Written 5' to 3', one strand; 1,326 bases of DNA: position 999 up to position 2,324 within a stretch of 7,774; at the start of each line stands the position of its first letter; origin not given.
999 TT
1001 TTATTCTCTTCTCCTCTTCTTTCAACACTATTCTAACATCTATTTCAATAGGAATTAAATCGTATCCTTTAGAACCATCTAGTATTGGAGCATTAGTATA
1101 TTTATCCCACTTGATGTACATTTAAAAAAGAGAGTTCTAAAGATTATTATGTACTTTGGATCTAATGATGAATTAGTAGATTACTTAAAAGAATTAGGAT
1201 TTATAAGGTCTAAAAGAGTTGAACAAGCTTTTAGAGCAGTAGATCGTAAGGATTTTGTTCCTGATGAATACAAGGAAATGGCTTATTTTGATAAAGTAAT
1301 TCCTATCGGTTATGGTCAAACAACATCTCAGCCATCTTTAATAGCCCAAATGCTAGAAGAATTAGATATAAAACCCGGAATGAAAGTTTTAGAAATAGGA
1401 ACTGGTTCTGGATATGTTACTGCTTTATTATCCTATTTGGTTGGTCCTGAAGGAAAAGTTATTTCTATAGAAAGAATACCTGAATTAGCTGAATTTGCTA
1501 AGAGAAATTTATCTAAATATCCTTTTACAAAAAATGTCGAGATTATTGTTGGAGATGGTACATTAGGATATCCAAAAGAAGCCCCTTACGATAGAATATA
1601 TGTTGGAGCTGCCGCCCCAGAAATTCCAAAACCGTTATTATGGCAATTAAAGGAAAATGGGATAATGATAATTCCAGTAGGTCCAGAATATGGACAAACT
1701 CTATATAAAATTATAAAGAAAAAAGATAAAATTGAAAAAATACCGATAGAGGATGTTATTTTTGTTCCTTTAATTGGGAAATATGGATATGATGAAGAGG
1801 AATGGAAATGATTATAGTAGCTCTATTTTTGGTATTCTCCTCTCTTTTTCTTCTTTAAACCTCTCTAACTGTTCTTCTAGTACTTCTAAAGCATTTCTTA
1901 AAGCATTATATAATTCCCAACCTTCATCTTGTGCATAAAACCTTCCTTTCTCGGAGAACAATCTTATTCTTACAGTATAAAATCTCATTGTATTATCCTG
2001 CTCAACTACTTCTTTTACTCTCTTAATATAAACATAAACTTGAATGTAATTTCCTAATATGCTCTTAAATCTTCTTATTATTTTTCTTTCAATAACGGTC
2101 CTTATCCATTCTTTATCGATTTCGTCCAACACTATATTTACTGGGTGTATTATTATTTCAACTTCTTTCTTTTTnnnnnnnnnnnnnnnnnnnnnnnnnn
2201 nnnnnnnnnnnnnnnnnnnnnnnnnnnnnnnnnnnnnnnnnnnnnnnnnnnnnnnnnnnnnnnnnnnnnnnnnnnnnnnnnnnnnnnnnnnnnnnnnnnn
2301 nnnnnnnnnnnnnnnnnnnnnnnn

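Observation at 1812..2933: Four CBS domains fused to a domain that reads like a bacterial HPF/RaiA ribosome-hibernation factor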

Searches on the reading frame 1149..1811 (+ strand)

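Call 27: search_protein_families(library=pfam, proteins=[window:1149-1811:+], max_evalue=0.1)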
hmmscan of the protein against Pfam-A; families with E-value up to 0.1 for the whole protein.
window:1149-1811:+ (220 aa): 17 families
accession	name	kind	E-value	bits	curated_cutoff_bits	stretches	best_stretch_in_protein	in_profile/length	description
PF01135.25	PCMT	-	4.8e-74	249.1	20.3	1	6-211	3-208/210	Protein-L-isoaspartate(D-aspartate) O-methyltransferase (PCMT)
PF13847.12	Methyltransf_31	-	2.2e-10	40.8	27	1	74-149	1-77/145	Methyltransferase domain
PF00398.26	RrnaAD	-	8.6e-08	32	24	1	60-137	14-85/263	Ribosomal RNA adenine dimethylase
PF08704.16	GCD14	-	5e-07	30.1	26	1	65-136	29-100/247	tRNA methyltransferase complex GCD14 subunit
PF13649.12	Methyltransf_25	-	2e-06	28.8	27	1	80-153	1-72/97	Methyltransferase domain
PF01596.23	Methyltransf_3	-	2.1e-06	27.6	22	1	72-137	40-105/204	O-methyltransferase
PF01269.23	Fibrillarin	-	8.5e-06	25.5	27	1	65-114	60-109/227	Fibrillarin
PF08241.18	Methyltransf_11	-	0.00072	20.6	21.2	1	81-151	1-65/95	Methyltransferase domain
PF02353.26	CMAS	-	0.0011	18.8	27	1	61-129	47-113/273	Mycolic acid cyclopropane synthetase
PF13489.12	Methyltransf_23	-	0.0022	18.2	27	1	65-117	13-60/164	Methyltransferase domain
PF13679.12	Methyltransf_32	-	0.0025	18.2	27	1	63-131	11-83/143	Methyltransferase domain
PF08541.16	ACP_syn_III_C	-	0.0041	17.7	26.6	1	53-91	45-83/90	3-Oxoacyl-[acyl-carrier-protein (ACP)] synthase III C terminal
PF01209.24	Ubie_methyltran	-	0.0053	16.6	20.1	1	74-138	45-108/233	ubiE/COQ5 methyltransferase family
PF08123.19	DOT1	-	0.016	15.2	23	1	52-123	20-88/205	Histone methylation protein DOT1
PF13578.12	Methyltransf_24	-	0.023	16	26.3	1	81-137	1-57/105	Methyltransferase domain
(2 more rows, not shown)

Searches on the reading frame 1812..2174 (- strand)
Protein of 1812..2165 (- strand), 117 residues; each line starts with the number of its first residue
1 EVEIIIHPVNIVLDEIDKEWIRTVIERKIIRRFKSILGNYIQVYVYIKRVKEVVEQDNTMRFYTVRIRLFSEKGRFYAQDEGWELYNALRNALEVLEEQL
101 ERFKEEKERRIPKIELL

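Call 3: search_protein_families(library=pfam, proteins=[window:1812-2165:-], max_evalue=10)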
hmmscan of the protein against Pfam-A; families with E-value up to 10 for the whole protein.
window:1812-2165:- (117 aa): 3 families
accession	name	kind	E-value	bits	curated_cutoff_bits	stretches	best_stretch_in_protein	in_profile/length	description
PF02482.25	Ribosomal_S30AE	-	1.5e-07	32.4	23.7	1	19-106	12-86/88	Sigma 54 modulation protein / S30EA ribosomal protein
PF20665.3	Zw10_middle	-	0.0078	16.5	23.6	1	30-116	57-141/230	Centromere/kinetochore protein zw10, middle domain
PF24926.1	ACT_ACR9_C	-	0.068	13.5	27.4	1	56-93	21-59/80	ACT domain-containing protein ACR9, C-terminal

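Call 4: search_protein_families(library=ncbifam, proteins=[window:1812-2165:-], max_evalue=10)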
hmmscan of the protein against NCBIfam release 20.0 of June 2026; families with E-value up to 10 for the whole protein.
window:1812-2165:- (117 aa): 3 families
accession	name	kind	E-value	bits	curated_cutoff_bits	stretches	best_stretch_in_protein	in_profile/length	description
TIGR00741.1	yfiA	equivalog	1.8e-07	31.5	40.9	1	19-111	14-99/102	ribosome hibernation-promoting factor, HPF/YfiA family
NF007780.0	PRK10470.1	equivalog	0.075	13.4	125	1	35-106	29-91/95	ribosome hibernation promoting factor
NF045995.1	MAG0865_DivIVA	hypoth_equivalog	0.17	12.1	55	1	83-115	33-65/69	MAG0865 family DivIVA-related protein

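Call 19: find_homologous_proteins(query=window:1815-2165:-, max_evalue=0.001)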
Query window:1815-2165:-: 7 candidates shared short words with the query, none scored E <= 0.001.

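Call 35: search_protein_representatives(protein=window:1815-2165:-)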
Query: 117 residues. Proteins with E-value up to 0.001 (for the whole library): 23; up to 1e-10: 3; up to 1e-30: 0. The best 23 are listed.
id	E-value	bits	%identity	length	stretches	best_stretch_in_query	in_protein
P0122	1.2e-28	115.7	54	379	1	8-110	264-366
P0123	2.7e-28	114.5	55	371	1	2-111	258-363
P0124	3.3e-19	85.2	43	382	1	3-109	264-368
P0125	4.2e-10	55.9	41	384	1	7-109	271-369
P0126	7.4e-08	48.7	38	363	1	4-111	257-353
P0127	1.3e-07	47.9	30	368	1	3-110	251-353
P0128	2.4e-06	43.8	27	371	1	2-110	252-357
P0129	2.9e-06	43.6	39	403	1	27-108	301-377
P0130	4.0e-06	43.1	38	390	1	4-108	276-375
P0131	2.0e-05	40.9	37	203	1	23-104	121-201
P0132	2.6e-05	40.5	34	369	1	4-109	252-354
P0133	3.0e-05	40.3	38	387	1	14-110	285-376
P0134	4.0e-05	39.9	34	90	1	28-114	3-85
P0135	4.3e-05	39.8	35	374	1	14-104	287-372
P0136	5.1e-05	39.6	41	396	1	12-109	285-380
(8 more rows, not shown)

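Call 40: predict_structure(alignment_id=A2)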
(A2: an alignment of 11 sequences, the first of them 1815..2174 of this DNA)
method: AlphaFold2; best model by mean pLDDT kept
length: 120 residues; sequences in the alignment: 11
mean_pLDDT: 90.1   pTM: 0.81
mean pLDDT of the five models: 90.1, 89.8, 89.6, 88.1, 87.7
residues with pLDDT >= 90: 90; 70-90: 20; 50-70: 8; < 50: 2
segments of 3 or more residues with pLDDT < 50: none
pLDDT, mean of each block of 10 residues (from residue 1): 81 84 96 94 95 92 95 96 96 98 93 62
secondary structure, 60 per line:
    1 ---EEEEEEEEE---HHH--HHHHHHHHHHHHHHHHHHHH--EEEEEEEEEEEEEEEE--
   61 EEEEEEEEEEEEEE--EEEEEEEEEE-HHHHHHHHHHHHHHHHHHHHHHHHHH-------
elements in order: E4-12 H21-40 E43-58 E61-74 E77-86 H88-113

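Call 44: fold_search(model_id=the predicted structure, library=pdb)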
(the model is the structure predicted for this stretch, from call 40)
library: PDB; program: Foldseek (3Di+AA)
matches with E <= 10: 1042; with E <= 0.001: 23
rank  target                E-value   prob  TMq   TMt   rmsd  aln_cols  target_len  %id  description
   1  5mmj_y                3.9e-06  1.00  0.62  0.64   4.0       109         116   17  Structure of the small subunit of the chloroplast ribosome (released 2017-01-11)
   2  28lu_y                1.9e-05  1.00  0.70  0.58   4.1       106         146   17  Structure of the Chlamydomonas reinhardtii chlororibosome with factor pY (released 2026-04-01)
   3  6eri_BV               4.4e-05  1.00  0.63  0.70   3.9       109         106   15  Structure of the chloroplast ribosome with chl-RRF and hibernation-promoting factor (released 2018-04-18)
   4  5x8r_y                4.7e-05  1.00  0.58  0.64   4.3       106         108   16  Structure of the 30S small subunit of chloroplast ribosome from spinach (released 2017-06-07)
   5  6qbz_MODEL_1_A        4.7e-05  1.00  0.55  0.59   3.9       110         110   17  Solution structure of the N-terminal domain of the Staphylococcus aureus Hibernation Promoting Factor (released 2019-06-19)
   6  8uu4_w                6.1e-05  1.00  0.59  0.68   4.5       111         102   20  Cryo-EM structure of the Listeria innocua 70S ribosome in complex with HPF (structure I-A) (released 2024-02-28)
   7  8uu7_w                6.5e-05  1.00  0.63  0.75   3.8       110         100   20  Cryo-EM structure of the Listeria innocua 70S ribosome in complex with HflXr, HPF, and E-site tRNA (structure II-B) (released 2024-02-28)
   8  6h4n_x                6.9e-05  1.00  0.60  0.74   3.1       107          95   23  Structure of a hibernating 100S ribosome reveals an inactive conformation of the ribosomal protein S1 - 70S Hibernatin (released 2018-09-05)
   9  4hei_A                9.6e-05  1.00  0.52  0.65   4.9       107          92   16  2A X-RAY STRUCTURE OF HPF from VIBRIO CHOLERAE (released 2012-10-24)
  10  2ywq_C                1.3e-04  1.00  0.57  0.72   3.0       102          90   20  Crystal structure of Thermus thermophilus Protein Y N-terminal domain (released 2008-04-15)
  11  2ywq_A                1.5e-04  1.00  0.56  0.72   3.1       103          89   20  Crystal structure of Thermus thermophilus Protein Y N-terminal domain (released 2008-04-15)
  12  5ngm_Av               1.5e-04  1.00  0.62  0.47   4.4       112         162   20  2.9S structure of the 70S ribosome composing the S. aureus 100S complex (released 2017-10-04)
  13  3tqm_C                1.7e-04  1.00  0.51  0.64   5.5       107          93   18  Structure of an ribosomal subunit interface protein from Coxiella burnetii (released 2011-09-28)
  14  2rql_MODEL_1_A        2.0e-04  1.00  0.58  0.71   2.8       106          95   23  Solution structure of the E. coli ribosome hibernation promoting factor HPF (released 2010-02-02)
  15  5zep_x                2.0e-04  1.00  0.60  0.71   3.2       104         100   18  M. smegmatis hibernating state 70S ribosome structure (released 2018-09-26)
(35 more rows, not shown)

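Call 45: search_solved_structures(query=A2, max_evalue=1, show_alignments=5)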
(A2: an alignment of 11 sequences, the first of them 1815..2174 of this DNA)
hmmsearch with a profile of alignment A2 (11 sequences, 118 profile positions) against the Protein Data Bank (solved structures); distinct sequences matched with E-value up to 1: 31.
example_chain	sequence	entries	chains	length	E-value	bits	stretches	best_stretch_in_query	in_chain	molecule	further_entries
9sr9_H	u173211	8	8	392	3.1e-23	85.1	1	2-115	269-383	Dehydrogenase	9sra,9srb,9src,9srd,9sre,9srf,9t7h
9l96_a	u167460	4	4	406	4.7e-14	55.5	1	9-111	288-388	CBS domain-containing protein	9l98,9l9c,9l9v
9t0z_9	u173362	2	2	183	0.00025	24.1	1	9-117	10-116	Ribosome hibernation promoting factor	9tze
5myj_A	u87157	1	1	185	0.00026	24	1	11-113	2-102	Ribosome hibernation promotion factor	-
6qbz_A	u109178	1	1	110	0.0017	21.4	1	22-112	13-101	Ribosome hibernation promoting factor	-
6s0x_v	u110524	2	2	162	0.0063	19.6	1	23-112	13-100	Ribosome hibernation promoting factor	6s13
6h4n_x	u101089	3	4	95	0.0085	19.2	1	67-106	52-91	Ribosome hibernation promoting factor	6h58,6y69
5nd8_v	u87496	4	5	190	0.0086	19.1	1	23-112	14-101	Ribosome hibernation promotion factor | Ribosome hibernation promoting factor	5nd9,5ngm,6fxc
2ywq_A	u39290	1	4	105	0.011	18.8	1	24-107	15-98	Ribosomal subunit interface protein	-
6gzx_V3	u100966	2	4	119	0.015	18.4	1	24-108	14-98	Ribosome hibernation promoting factor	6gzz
6gzq_V2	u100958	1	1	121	0.015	18.4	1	24-108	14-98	Ribosome hibernation promoting factor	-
12dq_1y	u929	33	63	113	0.019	18.1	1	65-111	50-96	Ribosome-associated inhibitor A | Protein yfiA | Protein Y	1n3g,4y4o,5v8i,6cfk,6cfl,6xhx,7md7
1l4s_A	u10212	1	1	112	0.019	18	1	66-111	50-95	Protein yfiA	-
4v8i_AY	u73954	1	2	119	0.02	18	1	66-111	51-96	Ribosome-associated inhibitor A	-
9sda_9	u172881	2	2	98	0.02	17.9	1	8-107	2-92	Ribosome hibernation promoting factor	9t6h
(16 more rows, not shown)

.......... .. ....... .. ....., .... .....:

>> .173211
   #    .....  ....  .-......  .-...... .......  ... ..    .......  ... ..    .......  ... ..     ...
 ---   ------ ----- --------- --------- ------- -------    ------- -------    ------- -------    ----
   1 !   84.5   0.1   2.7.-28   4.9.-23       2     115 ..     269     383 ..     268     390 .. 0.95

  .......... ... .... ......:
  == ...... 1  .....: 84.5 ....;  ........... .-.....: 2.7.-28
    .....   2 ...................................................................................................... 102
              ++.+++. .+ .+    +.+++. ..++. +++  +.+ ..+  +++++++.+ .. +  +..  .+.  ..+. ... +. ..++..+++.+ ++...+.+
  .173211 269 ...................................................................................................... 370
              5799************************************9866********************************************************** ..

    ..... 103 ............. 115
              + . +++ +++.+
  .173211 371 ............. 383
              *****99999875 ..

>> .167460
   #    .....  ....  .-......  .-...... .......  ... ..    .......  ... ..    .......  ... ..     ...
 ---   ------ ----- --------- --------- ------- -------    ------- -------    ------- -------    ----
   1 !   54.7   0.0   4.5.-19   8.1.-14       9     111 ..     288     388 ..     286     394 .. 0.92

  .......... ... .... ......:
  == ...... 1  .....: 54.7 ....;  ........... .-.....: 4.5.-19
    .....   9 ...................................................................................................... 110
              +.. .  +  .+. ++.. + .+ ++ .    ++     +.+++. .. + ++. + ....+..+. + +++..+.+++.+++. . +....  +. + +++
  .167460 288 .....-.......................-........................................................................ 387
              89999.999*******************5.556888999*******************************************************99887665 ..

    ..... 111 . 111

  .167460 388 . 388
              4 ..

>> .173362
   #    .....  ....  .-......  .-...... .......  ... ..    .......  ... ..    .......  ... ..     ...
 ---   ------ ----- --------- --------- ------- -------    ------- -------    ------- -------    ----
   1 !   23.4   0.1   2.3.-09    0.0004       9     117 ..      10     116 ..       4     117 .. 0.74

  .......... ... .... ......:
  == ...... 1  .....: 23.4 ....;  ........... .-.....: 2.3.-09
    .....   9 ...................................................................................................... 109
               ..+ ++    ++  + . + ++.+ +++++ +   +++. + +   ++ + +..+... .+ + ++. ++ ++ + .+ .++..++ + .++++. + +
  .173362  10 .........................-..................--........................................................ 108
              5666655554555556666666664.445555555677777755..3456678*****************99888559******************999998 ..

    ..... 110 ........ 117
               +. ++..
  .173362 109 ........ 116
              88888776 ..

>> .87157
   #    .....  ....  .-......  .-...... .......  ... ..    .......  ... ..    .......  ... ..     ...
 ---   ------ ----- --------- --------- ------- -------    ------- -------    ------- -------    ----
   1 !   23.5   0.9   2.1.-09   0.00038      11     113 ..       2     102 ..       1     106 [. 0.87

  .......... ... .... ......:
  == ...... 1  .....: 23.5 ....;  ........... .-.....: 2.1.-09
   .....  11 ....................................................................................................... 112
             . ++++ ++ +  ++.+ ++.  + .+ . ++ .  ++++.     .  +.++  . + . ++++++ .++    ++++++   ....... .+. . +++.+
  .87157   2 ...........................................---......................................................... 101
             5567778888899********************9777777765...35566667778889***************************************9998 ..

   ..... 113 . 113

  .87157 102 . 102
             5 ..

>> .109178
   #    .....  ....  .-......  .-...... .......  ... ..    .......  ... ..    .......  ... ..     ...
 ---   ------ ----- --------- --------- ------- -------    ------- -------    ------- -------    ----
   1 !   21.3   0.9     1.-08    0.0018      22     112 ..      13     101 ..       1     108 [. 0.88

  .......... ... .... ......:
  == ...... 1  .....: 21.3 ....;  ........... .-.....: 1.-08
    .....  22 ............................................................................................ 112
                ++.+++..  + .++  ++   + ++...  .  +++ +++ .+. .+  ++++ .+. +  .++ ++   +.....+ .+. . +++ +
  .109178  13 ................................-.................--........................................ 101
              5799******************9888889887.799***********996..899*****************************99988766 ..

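Call 51: find_encoding_contigs(protein=P0123, flank=6000, max_places=2)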
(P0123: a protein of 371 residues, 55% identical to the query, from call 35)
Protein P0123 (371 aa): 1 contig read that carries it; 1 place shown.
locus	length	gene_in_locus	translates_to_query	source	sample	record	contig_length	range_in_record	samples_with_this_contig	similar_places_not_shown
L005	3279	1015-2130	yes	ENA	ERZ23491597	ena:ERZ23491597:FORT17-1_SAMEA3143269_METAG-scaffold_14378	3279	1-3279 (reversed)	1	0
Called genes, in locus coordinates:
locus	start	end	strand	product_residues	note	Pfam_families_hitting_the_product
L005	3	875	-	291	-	?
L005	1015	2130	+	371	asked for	PF00571:CBS, PF02482:Ribosomal_S30AE (weak)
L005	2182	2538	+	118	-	PF00203:Ribosomal_S19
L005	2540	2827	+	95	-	PF13656:RNA_pol_L_2, PF01193:RNA_pol_L (weak)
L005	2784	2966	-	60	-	-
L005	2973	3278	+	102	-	?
